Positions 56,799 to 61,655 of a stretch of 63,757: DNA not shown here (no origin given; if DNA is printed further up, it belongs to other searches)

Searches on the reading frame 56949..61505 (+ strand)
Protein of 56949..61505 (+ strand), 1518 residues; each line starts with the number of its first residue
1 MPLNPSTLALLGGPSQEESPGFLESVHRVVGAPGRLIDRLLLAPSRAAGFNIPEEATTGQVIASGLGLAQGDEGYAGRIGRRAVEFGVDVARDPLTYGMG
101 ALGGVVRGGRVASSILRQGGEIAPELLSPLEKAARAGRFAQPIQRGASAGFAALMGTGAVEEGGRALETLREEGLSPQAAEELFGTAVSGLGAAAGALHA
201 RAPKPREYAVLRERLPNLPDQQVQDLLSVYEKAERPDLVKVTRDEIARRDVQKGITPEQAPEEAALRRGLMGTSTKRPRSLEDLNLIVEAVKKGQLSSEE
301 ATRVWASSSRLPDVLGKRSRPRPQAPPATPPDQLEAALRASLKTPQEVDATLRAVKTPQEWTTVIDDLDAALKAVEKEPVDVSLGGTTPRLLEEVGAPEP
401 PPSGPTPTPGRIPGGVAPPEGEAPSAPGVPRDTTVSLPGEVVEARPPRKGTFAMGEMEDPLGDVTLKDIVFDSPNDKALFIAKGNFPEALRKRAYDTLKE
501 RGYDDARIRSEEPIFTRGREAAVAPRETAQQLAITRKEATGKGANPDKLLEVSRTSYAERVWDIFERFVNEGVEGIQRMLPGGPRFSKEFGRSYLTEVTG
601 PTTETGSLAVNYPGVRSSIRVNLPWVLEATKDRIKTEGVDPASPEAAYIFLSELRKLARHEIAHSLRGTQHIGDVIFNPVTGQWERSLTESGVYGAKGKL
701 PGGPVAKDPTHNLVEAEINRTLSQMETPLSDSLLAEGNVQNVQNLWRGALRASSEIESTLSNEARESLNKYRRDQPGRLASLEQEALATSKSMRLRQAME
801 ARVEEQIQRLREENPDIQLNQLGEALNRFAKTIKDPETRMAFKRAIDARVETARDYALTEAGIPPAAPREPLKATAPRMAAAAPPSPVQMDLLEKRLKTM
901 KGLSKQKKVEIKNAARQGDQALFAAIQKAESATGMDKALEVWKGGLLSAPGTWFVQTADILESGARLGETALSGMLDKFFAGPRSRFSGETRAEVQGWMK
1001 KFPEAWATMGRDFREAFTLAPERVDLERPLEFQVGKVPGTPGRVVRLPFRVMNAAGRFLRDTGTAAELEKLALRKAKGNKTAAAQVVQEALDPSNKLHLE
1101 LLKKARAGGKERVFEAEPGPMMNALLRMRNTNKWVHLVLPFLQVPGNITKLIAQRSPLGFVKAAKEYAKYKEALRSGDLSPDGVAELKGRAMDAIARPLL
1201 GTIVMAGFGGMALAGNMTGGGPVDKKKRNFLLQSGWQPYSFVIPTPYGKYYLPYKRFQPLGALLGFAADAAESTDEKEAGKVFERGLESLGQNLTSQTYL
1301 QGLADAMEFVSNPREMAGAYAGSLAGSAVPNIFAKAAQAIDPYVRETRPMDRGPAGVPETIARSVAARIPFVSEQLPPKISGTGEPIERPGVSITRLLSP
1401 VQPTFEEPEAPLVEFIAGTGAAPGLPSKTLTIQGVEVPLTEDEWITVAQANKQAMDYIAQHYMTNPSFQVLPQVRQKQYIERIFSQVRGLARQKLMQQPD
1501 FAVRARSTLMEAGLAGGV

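Call 81: search_protein_families(library=phrogs, proteins=[window:56949-61505:+], max_evalue=0.001)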
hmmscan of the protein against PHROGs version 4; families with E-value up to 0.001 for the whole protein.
window:56949-61505:+ (1518 aa): 1 family
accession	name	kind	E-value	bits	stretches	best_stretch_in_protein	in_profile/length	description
phrog_6651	-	head and packaging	8.5e-22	77.9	1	1128-1348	948-1174/1375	internal virion protein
